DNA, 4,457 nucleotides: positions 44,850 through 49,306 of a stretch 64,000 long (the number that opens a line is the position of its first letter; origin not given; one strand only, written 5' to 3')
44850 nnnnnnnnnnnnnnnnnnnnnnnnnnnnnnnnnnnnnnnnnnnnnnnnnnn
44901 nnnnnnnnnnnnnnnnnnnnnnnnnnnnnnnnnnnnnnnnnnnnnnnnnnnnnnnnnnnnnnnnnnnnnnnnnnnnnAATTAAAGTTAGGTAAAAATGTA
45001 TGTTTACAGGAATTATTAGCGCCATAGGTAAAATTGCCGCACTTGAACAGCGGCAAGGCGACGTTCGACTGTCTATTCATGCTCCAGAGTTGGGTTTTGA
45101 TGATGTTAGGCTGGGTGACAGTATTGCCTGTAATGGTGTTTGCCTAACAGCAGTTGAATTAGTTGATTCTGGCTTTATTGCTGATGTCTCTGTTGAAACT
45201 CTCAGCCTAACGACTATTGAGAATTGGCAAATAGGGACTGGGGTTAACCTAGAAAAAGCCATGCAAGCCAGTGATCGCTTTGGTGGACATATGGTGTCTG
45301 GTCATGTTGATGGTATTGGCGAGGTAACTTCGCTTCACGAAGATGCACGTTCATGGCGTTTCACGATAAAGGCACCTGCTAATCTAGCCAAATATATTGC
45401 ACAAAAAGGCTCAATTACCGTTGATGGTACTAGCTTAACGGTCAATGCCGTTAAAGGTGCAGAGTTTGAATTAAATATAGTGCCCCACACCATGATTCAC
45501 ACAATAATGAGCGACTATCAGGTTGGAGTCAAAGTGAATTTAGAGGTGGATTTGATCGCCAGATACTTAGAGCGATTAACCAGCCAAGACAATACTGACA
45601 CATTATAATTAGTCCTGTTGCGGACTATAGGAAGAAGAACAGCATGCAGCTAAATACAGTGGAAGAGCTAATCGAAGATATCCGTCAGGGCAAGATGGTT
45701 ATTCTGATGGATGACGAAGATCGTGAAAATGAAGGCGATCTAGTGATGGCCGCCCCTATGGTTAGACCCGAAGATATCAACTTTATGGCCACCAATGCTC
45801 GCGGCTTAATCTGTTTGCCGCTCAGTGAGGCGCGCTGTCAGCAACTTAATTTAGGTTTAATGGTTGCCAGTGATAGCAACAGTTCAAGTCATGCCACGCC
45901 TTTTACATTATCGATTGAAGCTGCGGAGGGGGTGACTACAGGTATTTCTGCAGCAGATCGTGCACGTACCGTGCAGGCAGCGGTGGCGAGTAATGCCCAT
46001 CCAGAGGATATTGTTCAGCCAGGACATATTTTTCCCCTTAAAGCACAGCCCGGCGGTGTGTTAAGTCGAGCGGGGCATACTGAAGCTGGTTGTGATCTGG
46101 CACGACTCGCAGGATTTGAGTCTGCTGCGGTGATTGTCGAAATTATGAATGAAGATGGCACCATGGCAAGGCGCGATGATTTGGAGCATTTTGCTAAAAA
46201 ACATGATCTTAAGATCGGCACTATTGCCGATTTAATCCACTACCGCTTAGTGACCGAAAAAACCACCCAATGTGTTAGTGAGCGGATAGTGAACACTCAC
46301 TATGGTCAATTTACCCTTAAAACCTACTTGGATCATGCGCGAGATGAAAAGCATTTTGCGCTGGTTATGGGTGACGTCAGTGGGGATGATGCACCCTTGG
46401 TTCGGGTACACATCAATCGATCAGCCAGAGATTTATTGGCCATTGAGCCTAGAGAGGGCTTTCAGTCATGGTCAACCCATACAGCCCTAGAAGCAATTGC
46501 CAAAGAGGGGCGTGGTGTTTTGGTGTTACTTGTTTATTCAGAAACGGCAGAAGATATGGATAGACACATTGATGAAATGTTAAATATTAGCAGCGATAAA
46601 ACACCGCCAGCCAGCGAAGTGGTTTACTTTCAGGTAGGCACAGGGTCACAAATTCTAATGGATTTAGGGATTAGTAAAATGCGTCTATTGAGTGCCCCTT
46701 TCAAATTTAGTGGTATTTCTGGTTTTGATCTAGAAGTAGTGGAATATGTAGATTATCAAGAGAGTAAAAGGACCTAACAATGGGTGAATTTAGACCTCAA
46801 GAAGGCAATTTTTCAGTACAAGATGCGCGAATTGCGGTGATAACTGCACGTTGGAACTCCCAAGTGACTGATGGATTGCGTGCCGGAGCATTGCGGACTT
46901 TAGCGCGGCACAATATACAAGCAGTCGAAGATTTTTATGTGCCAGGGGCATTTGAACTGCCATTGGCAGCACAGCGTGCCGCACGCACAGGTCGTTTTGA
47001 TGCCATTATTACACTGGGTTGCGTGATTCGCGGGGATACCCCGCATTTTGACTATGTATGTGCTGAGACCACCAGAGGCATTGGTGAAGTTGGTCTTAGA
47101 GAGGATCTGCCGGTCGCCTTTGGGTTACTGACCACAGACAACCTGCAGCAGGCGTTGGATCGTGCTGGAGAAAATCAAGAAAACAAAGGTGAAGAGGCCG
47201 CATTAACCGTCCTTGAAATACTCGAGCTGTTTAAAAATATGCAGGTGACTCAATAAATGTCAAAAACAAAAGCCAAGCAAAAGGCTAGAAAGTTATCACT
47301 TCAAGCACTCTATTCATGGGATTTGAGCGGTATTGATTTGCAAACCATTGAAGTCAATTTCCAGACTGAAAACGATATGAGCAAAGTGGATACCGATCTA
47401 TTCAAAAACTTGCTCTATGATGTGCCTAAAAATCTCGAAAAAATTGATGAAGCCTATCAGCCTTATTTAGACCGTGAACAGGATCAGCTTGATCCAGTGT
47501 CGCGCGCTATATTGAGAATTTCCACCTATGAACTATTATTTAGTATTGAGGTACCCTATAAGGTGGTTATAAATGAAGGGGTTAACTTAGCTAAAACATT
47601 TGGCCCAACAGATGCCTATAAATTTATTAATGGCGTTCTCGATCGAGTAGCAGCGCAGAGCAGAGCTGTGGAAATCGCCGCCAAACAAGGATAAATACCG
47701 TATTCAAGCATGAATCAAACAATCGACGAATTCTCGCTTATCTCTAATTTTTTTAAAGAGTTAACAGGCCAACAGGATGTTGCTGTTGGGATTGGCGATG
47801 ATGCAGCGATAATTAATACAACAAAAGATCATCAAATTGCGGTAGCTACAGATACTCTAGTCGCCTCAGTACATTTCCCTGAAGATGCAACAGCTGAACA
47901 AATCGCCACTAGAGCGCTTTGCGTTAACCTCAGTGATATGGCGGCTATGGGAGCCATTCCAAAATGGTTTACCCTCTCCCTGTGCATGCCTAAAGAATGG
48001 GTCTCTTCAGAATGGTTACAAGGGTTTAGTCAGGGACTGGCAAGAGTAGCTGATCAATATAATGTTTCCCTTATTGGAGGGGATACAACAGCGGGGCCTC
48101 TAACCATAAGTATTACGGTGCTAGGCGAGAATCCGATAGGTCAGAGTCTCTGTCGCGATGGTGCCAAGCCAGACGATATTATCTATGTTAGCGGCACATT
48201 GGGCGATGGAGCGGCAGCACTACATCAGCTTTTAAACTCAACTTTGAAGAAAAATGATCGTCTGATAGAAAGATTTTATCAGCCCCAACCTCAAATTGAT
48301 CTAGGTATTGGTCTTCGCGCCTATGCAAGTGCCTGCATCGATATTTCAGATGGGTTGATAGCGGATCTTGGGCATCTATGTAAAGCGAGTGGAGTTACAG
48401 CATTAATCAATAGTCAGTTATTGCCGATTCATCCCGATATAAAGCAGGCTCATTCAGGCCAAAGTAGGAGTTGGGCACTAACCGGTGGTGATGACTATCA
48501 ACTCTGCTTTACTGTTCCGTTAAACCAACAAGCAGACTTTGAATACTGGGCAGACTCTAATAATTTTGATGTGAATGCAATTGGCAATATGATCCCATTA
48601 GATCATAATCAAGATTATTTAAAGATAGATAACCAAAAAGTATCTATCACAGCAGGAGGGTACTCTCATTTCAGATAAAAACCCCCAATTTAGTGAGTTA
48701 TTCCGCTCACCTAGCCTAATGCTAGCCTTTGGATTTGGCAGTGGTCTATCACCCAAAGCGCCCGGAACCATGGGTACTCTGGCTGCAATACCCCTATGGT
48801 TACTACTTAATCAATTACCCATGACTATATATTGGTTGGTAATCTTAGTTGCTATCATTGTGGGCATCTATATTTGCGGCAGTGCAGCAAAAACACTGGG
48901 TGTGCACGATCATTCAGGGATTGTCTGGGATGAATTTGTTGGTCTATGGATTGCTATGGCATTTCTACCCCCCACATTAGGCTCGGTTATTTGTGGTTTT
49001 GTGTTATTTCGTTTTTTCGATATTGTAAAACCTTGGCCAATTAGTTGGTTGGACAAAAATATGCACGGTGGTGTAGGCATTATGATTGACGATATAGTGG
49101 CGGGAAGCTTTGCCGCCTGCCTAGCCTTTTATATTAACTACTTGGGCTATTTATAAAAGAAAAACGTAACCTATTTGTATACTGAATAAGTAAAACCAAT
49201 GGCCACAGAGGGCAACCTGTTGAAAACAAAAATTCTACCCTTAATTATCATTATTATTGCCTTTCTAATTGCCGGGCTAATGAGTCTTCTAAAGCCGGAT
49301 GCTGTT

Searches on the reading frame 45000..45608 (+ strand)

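Call 78: search_protein_families(library=pfam, proteins=[window:45000-45608:+], max_evalue=0.00001)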
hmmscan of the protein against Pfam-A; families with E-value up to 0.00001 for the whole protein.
window:45000-45608:+ (202 aa): 1 family
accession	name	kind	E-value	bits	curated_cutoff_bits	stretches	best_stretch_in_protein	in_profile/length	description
PF00677.23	Lum_binding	-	7.7e-49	164.1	27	2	100-184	1-86/86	Lumazine binding domain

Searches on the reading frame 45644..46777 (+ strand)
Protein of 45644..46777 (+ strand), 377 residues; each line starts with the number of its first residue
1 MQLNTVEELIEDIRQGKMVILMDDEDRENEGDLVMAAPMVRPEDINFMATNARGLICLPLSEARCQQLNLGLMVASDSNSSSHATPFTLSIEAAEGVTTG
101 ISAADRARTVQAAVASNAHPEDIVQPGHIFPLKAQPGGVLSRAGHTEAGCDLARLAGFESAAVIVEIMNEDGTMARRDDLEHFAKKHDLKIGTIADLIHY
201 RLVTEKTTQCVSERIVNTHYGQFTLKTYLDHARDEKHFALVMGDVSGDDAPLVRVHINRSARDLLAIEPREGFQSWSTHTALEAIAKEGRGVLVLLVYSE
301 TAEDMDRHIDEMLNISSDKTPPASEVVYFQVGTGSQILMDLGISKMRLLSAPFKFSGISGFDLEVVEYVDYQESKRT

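Call 78: search_protein_families(library=pfam, proteins=[window:45644-46777:+], max_evalue=0.00001)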
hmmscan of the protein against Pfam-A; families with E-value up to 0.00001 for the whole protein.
window:45644-46777:+ (377 aa): 2 families
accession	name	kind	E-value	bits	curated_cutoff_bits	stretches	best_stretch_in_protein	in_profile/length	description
PF00926.24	DHBP_synthase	-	1.7e-84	282.5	26.4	1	7-200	1-191/191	3,4-dihydroxy-2-butanone 4-phosphate synthase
PF00925.25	GTP_cyclohydro2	-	9.3e-32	110.3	23.3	1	212-369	4-164/165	GTP cyclohydrolase II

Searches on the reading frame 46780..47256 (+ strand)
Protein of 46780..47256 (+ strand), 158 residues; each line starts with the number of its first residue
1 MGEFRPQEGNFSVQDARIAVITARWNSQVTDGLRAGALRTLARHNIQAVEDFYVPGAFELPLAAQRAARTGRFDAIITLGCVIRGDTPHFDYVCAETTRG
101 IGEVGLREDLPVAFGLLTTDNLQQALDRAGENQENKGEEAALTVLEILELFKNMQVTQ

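Call 78: search_protein_families(library=pfam, proteins=[window:46780-47256:+], max_evalue=0.00001)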
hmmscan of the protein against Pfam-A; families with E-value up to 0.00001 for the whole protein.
window:46780-47256:+ (158 aa): 1 family
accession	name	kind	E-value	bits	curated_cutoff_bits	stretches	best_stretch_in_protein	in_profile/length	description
PF00885.24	DMRL_synthase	-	1.5e-51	174.4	26.7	1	16-151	2-138/139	6,7-dimethyl-8-ribityllumazine synthase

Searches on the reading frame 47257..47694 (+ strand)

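Call 78: search_protein_families(library=pfam, proteins=[window:47257-47694:+], max_evalue=0.00001)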
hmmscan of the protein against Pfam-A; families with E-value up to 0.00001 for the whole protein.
window:47257-47694:+ (145 aa): 1 family
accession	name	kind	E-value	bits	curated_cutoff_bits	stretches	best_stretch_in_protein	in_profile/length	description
PF01029.23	NusB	-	1.9e-33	116.1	23.1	1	9-132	2-132/133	NusB family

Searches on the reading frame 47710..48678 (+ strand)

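Call 78: search_protein_families(library=pfam, proteins=[window:47710-48678:+], max_evalue=0.00001)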
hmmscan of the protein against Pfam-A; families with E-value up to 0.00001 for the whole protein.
window:47710-48678:+ (322 aa): 2 families
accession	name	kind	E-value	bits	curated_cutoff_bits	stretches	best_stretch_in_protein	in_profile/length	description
PF00586.29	AIRS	-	5.1e-30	104.6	24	1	29-140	1-111/112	AIR synthase related protein, N-terminal domain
PF02769.27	AIRS_C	-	4e-06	27.5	23.1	1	153-298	1-149/156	AIR synthase related protein, C-terminal domain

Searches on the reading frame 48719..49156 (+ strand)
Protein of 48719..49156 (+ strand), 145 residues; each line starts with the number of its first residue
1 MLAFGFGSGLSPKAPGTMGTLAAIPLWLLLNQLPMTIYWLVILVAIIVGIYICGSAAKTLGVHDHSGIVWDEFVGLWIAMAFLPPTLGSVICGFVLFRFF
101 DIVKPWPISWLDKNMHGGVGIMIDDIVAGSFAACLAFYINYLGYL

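Call 78: search_protein_families(library=pfam, proteins=[window:48719-49156:+], max_evalue=0.00001)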
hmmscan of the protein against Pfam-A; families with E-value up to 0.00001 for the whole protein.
window:48719-49156:+ (145 aa): 1 family
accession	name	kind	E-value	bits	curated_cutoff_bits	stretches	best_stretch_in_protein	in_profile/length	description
PF04608.18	PgpA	-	3.9e-46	157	28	1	2-138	2-139/141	Phosphatidylglycerophosphatase A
